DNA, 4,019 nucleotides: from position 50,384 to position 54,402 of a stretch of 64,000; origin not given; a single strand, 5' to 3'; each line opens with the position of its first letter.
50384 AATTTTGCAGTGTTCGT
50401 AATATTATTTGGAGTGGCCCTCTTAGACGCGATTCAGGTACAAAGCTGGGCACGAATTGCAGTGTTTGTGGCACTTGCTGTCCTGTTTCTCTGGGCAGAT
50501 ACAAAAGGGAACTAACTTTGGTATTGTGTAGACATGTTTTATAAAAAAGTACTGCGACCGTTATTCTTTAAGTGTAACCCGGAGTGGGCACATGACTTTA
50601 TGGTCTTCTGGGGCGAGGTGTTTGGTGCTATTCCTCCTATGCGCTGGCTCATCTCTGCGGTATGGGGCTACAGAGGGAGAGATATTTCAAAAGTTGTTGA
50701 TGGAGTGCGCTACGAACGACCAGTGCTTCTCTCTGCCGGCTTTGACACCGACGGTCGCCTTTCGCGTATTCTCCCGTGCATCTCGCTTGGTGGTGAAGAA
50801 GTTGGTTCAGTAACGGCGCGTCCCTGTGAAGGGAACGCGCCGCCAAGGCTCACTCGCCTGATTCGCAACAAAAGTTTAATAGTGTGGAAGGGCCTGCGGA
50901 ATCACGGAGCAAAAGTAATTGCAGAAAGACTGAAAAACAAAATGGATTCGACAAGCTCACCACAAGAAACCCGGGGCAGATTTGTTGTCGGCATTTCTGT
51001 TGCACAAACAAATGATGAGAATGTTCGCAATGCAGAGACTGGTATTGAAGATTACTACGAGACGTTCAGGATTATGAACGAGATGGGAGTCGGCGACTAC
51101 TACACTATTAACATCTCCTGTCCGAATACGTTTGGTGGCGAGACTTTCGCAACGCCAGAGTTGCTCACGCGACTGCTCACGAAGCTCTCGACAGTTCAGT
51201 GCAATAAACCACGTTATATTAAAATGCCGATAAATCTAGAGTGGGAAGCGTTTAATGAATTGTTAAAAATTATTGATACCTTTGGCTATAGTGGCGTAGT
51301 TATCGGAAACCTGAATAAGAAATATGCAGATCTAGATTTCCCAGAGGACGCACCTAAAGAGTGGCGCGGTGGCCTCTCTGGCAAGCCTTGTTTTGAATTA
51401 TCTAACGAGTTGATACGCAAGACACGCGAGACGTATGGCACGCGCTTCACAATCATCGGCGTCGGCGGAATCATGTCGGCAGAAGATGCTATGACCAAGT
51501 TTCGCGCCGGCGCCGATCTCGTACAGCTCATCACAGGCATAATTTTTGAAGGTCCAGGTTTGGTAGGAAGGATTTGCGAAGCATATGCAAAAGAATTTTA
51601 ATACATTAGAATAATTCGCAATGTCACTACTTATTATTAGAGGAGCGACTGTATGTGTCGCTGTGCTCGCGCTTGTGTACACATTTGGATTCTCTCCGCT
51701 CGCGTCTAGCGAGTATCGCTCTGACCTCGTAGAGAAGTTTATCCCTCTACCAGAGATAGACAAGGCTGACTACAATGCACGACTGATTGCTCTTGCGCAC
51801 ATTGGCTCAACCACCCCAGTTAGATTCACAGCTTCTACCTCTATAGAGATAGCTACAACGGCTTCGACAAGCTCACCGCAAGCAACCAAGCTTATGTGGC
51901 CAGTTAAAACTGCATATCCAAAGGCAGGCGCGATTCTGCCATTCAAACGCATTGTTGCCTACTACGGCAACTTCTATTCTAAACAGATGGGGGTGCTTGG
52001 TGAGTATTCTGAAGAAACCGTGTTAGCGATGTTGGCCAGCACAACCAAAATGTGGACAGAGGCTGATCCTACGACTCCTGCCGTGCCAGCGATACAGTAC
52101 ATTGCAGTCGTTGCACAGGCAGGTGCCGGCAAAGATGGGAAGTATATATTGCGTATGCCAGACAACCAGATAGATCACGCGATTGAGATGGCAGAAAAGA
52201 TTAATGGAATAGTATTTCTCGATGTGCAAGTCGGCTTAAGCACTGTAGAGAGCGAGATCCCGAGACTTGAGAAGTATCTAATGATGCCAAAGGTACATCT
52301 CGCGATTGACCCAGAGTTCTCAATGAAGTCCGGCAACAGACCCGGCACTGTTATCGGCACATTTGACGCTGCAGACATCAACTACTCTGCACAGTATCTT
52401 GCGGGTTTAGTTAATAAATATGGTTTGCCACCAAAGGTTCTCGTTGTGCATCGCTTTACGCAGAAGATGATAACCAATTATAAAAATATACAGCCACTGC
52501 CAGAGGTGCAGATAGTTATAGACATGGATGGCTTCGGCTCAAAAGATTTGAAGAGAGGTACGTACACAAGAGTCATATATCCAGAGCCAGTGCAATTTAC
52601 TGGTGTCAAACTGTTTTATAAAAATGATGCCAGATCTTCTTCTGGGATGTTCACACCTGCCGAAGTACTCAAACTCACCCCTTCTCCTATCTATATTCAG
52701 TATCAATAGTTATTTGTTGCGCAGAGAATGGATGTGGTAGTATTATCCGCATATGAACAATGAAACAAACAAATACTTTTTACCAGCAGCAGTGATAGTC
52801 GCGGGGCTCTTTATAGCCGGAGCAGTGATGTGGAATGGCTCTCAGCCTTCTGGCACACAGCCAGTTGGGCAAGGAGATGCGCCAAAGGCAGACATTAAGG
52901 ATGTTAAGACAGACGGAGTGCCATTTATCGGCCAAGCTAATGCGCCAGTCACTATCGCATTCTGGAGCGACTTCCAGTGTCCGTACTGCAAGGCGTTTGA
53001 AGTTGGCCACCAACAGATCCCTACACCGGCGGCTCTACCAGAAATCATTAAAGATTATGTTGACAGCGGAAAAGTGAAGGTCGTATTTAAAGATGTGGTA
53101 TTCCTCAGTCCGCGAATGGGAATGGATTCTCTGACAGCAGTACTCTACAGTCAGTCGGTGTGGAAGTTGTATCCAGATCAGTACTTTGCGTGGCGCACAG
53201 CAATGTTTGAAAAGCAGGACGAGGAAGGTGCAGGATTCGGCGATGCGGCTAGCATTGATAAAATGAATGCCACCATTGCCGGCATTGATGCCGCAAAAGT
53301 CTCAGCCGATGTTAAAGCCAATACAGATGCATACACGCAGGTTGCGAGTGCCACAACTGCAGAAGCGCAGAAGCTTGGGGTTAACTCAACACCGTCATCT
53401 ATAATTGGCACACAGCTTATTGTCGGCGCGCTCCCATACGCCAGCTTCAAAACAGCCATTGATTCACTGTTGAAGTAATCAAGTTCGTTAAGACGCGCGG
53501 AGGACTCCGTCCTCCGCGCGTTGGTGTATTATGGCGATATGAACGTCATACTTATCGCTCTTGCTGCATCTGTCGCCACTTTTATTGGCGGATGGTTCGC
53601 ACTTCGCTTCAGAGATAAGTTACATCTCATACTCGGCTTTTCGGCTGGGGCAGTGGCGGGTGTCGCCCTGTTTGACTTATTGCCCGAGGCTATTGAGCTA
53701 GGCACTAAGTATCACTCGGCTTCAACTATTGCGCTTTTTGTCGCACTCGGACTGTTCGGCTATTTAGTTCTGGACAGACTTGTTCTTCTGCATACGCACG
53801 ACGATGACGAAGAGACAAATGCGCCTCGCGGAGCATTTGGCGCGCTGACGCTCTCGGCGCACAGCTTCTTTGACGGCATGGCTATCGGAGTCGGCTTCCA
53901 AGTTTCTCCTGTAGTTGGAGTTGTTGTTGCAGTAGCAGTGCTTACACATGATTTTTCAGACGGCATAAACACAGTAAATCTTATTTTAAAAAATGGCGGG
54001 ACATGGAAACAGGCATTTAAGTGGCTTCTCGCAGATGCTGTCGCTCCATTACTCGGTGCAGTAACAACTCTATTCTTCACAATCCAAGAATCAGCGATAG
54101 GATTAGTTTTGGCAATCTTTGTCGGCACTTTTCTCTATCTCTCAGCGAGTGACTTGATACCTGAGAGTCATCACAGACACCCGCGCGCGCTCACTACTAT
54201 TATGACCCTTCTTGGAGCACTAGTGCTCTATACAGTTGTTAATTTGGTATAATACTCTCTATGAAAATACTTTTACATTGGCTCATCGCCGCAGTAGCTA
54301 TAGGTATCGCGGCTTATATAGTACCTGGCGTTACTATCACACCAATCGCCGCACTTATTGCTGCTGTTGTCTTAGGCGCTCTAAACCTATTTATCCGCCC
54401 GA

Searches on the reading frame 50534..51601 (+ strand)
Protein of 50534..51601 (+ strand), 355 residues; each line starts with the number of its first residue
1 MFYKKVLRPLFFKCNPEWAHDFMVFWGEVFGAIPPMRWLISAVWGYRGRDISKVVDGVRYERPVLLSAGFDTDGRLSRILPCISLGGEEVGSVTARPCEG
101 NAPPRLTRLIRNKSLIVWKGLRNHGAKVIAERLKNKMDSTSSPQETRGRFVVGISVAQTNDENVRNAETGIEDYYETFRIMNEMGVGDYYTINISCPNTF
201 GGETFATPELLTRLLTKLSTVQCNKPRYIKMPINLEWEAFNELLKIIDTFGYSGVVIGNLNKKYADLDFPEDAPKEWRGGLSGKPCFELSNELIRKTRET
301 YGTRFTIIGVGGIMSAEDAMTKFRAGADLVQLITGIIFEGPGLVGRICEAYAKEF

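Call 66: search_protein_families(library=pfam, proteins=[window:50534-51601:+], max_evalue=0.001)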
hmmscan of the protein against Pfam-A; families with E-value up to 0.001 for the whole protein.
window:50534-51601:+ (355 aa): 1 family
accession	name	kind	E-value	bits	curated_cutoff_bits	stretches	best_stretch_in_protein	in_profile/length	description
PF01180.27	DHO_dh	-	1.9e-49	168.8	27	1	55-350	6-286/291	Dihydroorotate dehydrogenase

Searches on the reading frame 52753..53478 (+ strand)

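Call 72: search_protein_families(library=ncbifam, proteins=[window:52753-53478:+], max_evalue=0.00001)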
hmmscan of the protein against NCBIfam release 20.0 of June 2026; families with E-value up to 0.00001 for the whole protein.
window:52753-53478:+ (241 aa): 1 family
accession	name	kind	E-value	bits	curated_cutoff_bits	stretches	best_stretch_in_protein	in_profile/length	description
NF041057.1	Rcas_1661_fam_Se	equivalog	4.4e-25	88.7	190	1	47-238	72-246/247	Rcas_1661 family thioredoxin-like (seleno)lipoprotein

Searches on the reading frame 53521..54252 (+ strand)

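Call 72: search_protein_families(library=ncbifam, proteins=[window:53521-54252:+], max_evalue=0.00001)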
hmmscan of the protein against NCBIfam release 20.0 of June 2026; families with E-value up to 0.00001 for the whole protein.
window:53521-54252:+ (243 aa): 1 family
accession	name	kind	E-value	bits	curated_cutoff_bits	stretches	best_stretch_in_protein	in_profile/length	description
NF003243.0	PRK04201.1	equivalog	2.9e-22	79.2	252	1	10-237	9-259/266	zinc transporter ZupT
